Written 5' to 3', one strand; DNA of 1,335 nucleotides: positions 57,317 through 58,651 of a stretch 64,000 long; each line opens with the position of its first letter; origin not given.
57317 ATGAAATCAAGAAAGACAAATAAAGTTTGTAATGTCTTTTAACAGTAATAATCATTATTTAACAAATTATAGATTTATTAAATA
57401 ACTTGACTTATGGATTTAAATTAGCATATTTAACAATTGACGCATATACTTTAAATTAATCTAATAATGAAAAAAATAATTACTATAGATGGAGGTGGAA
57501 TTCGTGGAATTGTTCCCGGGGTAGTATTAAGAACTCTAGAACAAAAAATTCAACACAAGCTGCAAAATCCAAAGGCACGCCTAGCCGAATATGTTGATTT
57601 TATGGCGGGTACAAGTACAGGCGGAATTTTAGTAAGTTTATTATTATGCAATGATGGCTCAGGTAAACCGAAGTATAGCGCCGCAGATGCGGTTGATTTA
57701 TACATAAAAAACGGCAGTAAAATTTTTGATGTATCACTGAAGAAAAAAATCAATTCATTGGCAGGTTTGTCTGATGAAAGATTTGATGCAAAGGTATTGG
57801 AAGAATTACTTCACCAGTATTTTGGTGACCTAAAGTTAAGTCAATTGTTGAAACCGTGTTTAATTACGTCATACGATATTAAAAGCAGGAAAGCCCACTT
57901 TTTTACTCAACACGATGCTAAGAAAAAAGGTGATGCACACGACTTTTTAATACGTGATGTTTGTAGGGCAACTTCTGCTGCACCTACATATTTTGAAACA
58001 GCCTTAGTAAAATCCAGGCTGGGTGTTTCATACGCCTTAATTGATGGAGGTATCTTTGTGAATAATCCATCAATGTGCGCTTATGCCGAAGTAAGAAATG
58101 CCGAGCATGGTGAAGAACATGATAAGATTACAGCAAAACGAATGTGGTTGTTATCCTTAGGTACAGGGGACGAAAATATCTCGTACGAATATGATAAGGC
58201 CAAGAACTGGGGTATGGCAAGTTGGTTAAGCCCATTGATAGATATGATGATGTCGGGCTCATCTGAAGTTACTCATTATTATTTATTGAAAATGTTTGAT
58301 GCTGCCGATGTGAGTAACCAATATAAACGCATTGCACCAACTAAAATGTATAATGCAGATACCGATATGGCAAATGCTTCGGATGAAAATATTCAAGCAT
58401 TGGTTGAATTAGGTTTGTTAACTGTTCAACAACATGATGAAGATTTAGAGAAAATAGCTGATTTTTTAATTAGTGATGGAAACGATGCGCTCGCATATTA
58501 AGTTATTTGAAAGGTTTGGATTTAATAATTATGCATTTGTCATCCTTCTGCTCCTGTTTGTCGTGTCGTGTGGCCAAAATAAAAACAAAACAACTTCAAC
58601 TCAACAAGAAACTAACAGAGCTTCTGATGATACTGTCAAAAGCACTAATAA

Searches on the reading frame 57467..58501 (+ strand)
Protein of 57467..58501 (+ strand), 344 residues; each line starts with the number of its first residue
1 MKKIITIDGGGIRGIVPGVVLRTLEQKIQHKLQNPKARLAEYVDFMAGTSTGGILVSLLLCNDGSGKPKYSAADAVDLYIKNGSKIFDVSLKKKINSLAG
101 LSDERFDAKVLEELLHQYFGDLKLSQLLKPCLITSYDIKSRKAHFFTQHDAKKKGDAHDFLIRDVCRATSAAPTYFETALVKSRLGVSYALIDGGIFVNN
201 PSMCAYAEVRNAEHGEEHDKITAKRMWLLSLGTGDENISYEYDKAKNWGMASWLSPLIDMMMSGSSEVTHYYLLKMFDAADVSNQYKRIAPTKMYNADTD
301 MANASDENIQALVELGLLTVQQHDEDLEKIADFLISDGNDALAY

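Call 4: search_protein_families(library=pfam, proteins=[window:57467-58501:+], max_evalue=0.01)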
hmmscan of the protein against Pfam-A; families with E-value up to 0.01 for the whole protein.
window:57467-58501:+ (344 aa): 1 family
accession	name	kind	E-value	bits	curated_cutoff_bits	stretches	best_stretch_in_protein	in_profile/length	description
PF01734.28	Patatin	-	2.2e-22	80.7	27.7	1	6-201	2-186/191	Patatin-like phospholipase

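Call 6: search_protein_families(library=padloc, proteins=[window:57467-58501:+], max_evalue=0.01)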
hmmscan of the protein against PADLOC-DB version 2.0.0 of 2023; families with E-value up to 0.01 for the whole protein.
window:57467-58501:+ (344 aa): 4 families
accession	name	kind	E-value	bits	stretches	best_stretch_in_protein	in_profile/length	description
PDLC00758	Effector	-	6.4e-63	211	1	3-334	7-319/331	Phospholipase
PDLC00757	Effector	-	8.1e-55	184.5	1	3-325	11-306/331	Phospholipase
PDLC00756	Effector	-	1.7e-27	94.4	1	71-323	8-248/280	Phospholipase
PDLC00755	Effector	-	1.2e-14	52.2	1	3-240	12-223/311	Phospholipase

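Call 7: search_protein_families(library=ncbifam, proteins=[window:57467-58501:+], max_evalue=0.01)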
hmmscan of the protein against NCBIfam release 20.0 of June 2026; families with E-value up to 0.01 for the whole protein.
window:57467-58501:+ (344 aa): 2 families
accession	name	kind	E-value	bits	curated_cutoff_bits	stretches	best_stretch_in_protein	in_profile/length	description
NF041079.1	CBASS_lipase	equivalog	8.4e-50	169.8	200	1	3-325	2-297/317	CBASS cGAMP-activated phospholipase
NF053870.1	DS2_1_antiphage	equivalog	2.1e-16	60.2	400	1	3-329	1-297/299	anti-phage phospholipase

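Call 16: find_related_loci(query=window:57467-58498:+, collection=genome_contigs, flank=8000)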
Query window:57467-58498:+ (344 aa) in genome_contigs; peptide patterns used: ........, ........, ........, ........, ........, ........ (x = any residue, [..] = any of these).
600 stretches matched a pattern (row limit reached: there are more); 11 encode a relative of the query (tblastn E <= 1e-3); 11 distinct loci.
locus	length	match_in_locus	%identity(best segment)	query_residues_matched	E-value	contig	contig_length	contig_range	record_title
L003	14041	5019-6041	56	1-344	1e-119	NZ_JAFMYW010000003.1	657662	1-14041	Fibrella forsythiae strain HMF5405 3, whole genome shotgun sequence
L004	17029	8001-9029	49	1-337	2e-106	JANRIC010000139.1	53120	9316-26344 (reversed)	MAG: Microscillaceae bacterium isolate bins.15 k141_2533768, whole genome shotgun sequence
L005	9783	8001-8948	51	21-337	6e-104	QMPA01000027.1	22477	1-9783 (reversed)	MAG: Bacteroidetes bacterium isolate B6_G9 B6_Guay9_scaffold_01222, whole genome shotgun sequence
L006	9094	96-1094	49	3-335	2e-102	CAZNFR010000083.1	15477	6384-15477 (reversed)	MAG TPA_asm: uncultured Bacteroidaceae bacterium isolate SRP141376_co3_399 genome assembly, contig: NODE_10434_length_15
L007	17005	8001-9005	46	3-332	5e-98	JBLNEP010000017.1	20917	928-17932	MAG: Actinomycetota bacterium isolate MAG69 PRJNA853613_bin2_renamed_16, whole genome shotgun sequence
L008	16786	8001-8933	50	2-316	1e-96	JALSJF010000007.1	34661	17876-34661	MAG: Cyclobacteriaceae bacterium isolate 354-166_metabat2_scaf2bin.076 354-166_scaffold_1061_c1, whole genome shotgun se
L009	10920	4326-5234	47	21-327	8e-89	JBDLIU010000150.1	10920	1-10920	MAG: Bacteroidota bacterium isolate MAG054 MAG054_150, whole genome shotgun sequence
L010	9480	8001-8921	46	21-334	3e-86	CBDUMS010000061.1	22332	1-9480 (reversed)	MAG TPA_asm: uncultured Cyclobacteriaceae bacterium isolate SRR22808127_binner13_Refined_47 genome assembly, contig: ERZ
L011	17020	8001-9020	45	3-335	1e-95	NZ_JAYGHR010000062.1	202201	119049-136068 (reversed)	Limnoraphis robusta BA-68 BA1 NODE_5_length_202201_cov_24.167854, whole genome shotgun sequence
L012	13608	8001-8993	40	3-335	4e-82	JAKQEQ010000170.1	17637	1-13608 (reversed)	MAG: Candidatus Hydrogenedentota bacterium isolate USDE_maxbin.110 k141_1742430, whole genome shotgun sequence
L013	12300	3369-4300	43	20-341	2e-76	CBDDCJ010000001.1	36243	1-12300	MAG: Opitutales bacterium isolate 338e4480-5d06-4493-be72-a91794ab404a genome assembly, contig: contig_1, whole genome s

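Call 22: search_protein_families(library=pfam, proteins=[L003:173-3226:+, L003:3367-4893:+, L003:6212-7144:+, L003:7144-7485:+, L003:7847-8503:+, L008:8991-9893:-, L007:9165-9515:+, L011:9113-9955:+, L011:9982-11298:+], max_evalue=0.01)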
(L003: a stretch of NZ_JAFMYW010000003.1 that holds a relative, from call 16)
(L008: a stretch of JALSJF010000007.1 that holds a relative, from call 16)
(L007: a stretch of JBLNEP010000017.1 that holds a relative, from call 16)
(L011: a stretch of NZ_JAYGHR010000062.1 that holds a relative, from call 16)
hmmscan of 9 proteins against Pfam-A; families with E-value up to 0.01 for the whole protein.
L003:173-3226:+ (1017 aa): 2 families
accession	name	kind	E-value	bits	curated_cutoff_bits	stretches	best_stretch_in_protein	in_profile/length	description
PF04738.18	Lant_dehydr_N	-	1.5e-143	479.7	28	1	34-672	2-648/649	Lantibiotic dehydratase, N terminus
PF14028.11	Lant_dehydr_C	-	9.4e-51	173.9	24.4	1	742-1006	1-255/255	Lantibiotic biosynthesis dehydratase C-term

L003:3367-4893:+ (508 aa): 1 family
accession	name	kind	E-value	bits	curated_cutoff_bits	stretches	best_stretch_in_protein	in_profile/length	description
PF03098.20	An_peroxidase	-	5.3e-22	78.5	25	1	113-291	143-328/530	Animal haem peroxidase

L003:6212-7144:+ (310 aa): 0 families

L003:7144-7485:+ (113 aa): 0 families

L003:7847-8503:+ (218 aa): 0 families

L008:8991-9893:- (300 aa): 0 families

L007:9165-9515:+ (116 aa): 1 family
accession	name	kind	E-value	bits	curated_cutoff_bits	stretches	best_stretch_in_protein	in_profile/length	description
PF01784.24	DUF34_NIF3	-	0.01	15.9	23.4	0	40-102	35-97/256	Duf34/NIF3 (NGG1p interacting factor 3)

L011:9113-9955:+ (280 aa): 1 family
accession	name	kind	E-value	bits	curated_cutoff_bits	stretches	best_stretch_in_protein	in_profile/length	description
PF03116.20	NQR2_RnfD_RnfE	-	2.3e-14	53.9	27.7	1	142-263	172-290/296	NQR2, RnfD, RnfE family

L011:9982-11298:+ (438 aa): 1 family
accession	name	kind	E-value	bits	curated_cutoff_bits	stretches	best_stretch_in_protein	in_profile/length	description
PF10092.14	DUF2330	-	3.7e-71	240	24.7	1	24-361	2-278/279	Uncharacterized protein conserved in bacteria (DUF2330)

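Call 46: find_homologous_proteins(query=window:57467-58498:+, max_evalue=1e-40)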
Query window:57467-58498:+ (344 aa): 5648 proteins with E <= 1e-40 among 8000 candidates; the best 120 are listed.
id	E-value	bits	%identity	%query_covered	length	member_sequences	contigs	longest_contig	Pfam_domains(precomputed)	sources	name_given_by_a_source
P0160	5.7e-227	770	100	100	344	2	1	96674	PF01734.28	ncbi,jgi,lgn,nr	ncbi:MAG: patatin-like phospholipase family protein [Bacteroidia bacterium]|jgi:patatin-like phospho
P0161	1.5e-152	526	68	100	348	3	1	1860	PF01734.28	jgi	jgi:patatin-like phospholipase/acyl hydrolase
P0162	1.5e-146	506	65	100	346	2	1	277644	PF01734.28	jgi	jgi:patatin-like phospholipase/acyl hydrolase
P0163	4.7e-143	495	63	100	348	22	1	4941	PF01734.28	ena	-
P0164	1.7e-136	473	61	100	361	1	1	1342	PF01734.28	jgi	jgi:patatin-like phospholipase/acyl hydrolase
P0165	5.4e-136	471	60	99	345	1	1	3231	PF01734.28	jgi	jgi:patatin-like phospholipase/acyl hydrolase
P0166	6.6e-135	468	62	100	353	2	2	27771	PF01734.28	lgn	-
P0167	2.2e-128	446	59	100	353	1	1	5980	PF01734.28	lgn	-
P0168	1.5e-126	440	60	98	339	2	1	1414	PF01734.28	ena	-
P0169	2.1e-125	437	58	100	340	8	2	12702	PF01734.28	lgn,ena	-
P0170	7.2e-125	435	58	100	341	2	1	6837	PF01734.28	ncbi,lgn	-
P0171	6.9e-124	432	57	100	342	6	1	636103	PF01734.28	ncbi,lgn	-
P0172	3.8e-123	429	56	100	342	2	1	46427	PF01734.28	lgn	-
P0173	7.6e-123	428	58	100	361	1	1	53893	PF01734.28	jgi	jgi:uncharacterized protein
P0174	8.9e-122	425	59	94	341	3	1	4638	PF01734.28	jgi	jgi:patatin-like phospholipase/acyl hydrolase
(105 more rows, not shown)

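Call 47: search_solved_structures(query=window:57467-58498:+, max_evalue=0.001)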
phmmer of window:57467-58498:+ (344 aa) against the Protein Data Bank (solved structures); distinct sequences matched with E-value up to 0.001: 9.
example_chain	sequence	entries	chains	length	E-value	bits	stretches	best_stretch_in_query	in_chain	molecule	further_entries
1oxw_A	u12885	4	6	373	4e-44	154.5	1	3-318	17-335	Patatin | Patatin-17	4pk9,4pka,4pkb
8zr9_A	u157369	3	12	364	4.3e-22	82.1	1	3-335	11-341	CGAMP-activated phospholipase CapV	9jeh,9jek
9kej_A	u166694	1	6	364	1.1e-21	80.8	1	3-335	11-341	CGAMP-activated phospholipase CapV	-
9wn0_A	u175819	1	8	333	3e-17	66.2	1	3-236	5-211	Patatin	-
9wn1_A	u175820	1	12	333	3e-17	66.2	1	3-236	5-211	Patatin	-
9kh6_A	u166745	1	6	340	3.1e-17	66.2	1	3-236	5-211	Patatin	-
9kh7_A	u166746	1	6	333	3.2e-16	62.8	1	3-236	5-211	CBASS cGAMP-activated phospholipase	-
6aun_A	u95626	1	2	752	7.6e-06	28.7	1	4-234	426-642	PLA2G6, iPLA2beta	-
9iom_A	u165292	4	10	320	1.7e-05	27.6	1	3-212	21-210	cUMP-AMP-activated phospholipase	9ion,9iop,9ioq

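Call 48: find_encoding_contigs(protein=P0162, flank=5000, max_places=2)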
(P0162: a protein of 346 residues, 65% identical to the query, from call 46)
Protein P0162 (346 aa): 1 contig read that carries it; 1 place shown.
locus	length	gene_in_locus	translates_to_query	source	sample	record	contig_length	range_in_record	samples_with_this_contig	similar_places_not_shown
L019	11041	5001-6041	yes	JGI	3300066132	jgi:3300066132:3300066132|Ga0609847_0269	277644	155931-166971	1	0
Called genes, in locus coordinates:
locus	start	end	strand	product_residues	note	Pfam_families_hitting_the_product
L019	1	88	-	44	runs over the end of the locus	-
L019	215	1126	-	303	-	PF01745:IPT, PF01715:IPPT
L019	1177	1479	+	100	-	PF07876:Dabb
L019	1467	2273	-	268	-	-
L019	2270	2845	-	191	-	PF00849:PseudoU_synth_2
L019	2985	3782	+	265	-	PF07730:HisKA_3, PF02518:HATPase_c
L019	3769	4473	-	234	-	PF00072:Response_reg, PF00196:GerE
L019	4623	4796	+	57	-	-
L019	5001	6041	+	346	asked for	PF01734:Patatin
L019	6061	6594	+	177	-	PF05838:Glyco_hydro_108, PF09374:PG_binding_3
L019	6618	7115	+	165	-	-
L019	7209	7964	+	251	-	-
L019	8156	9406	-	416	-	PF18962:Por_Secre_tail (weak)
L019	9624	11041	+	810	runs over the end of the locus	PF13585:CHU_C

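Call 49: find_encoding_contigs(protein=P0166, flank=5000, max_places=2)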
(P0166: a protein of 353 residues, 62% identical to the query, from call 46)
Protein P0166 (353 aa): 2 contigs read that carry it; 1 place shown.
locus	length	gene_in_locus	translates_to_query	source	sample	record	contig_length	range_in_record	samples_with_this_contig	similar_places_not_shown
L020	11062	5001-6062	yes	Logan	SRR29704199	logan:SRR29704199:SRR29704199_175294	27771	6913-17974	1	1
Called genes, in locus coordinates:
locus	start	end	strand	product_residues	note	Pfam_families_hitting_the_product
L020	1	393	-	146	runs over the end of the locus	-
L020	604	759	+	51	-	-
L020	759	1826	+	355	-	-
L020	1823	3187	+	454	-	-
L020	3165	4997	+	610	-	-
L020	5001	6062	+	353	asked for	PF01734:Patatin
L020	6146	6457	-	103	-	-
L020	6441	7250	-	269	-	PF01183:Glyco_hydro_25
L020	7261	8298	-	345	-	PF05721:PhyH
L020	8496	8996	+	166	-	-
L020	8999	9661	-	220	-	PF00072:Response_reg, PF00196:GerE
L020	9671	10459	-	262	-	PF07730:HisKA_3, PF02518:HATPase_c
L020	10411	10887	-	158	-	-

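Call 50: find_encoding_contigs(protein=P0163, flank=5000, max_places=2)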
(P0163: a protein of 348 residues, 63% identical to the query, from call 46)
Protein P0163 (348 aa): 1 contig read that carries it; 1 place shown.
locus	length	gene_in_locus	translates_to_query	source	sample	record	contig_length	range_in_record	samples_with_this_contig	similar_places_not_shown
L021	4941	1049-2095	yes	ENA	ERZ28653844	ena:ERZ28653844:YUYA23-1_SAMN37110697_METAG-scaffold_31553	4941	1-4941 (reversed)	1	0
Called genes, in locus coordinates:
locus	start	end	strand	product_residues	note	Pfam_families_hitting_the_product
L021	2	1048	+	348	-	?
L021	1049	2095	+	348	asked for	PF01734:Patatin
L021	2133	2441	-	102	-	-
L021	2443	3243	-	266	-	PF01183:Glyco_hydro_25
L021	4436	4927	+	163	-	-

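Call 53: search_protein_families(library=pfam, proteins=[L020:756-1826:+, L020:1823-3187:+, L020:3165-4997:+, L020:604-759:+, L019:4623-4796:+, L019:6618-7115:+, L019:7209-7964:+, L020:6146-6457:-], max_evalue=1)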
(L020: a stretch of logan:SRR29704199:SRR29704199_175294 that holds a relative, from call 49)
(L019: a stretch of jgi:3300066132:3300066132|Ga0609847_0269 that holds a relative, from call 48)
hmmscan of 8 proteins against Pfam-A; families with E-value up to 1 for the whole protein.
L020:756-1826:+ (356 aa): 0 families

L020:1823-3187:+ (454 aa): 1 family
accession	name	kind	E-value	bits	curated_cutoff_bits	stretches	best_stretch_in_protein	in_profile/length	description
PF20990.2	DUF2207_C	-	0.35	11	33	1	4-85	114-192/247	Predicted membrane protein (DUF2207) C-terminal domain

L020:3165-4997:+ (610 aa): 1 family
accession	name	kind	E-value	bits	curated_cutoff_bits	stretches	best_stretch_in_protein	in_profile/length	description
PF13956.11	Ibs_toxin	-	0.29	11.6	27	1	11-22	2-13/19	Toxin Ibs, type I toxin-antitoxin system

L020:604-759:+ (51 aa): 0 families

L019:4623-4796:+ (57 aa): 1 family
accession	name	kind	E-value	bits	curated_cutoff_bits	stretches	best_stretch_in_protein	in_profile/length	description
PF21186.2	DUF6852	-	0.055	14.6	27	1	6-44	23-65/71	Domain of unknown function (DUF6852)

L019:6618-7115:+ (165 aa): 2 families
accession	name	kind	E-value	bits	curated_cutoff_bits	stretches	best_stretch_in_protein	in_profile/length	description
PF11351.13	GTA_holin_3TM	-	0.0094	16.9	24.8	1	14-57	2-43/123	Holin of 3TMs, for gene-transfer release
PF00892.27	EamA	-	0.046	14.5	28.2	1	84-157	22-95/135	EamA-like transporter family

L019:7209-7964:+ (251 aa): 2 families
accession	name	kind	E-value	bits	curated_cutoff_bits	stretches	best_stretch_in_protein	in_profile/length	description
PF09827.14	CRISPR_Cas2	-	0.02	15.5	23.8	1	169-207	28-65/74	CRISPR associated protein Cas2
PF19755.4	DUF6242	-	0.16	12.2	29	1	16-68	53-106/217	Domain of unknown function (DUF6242)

L020:6146-6457:- (103 aa): 1 family
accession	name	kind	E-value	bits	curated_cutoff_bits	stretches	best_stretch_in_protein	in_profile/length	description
PF06195.18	DUF996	-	0.02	15.5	31.3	1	52-101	81-134/138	Protein of unknown function (DUF996)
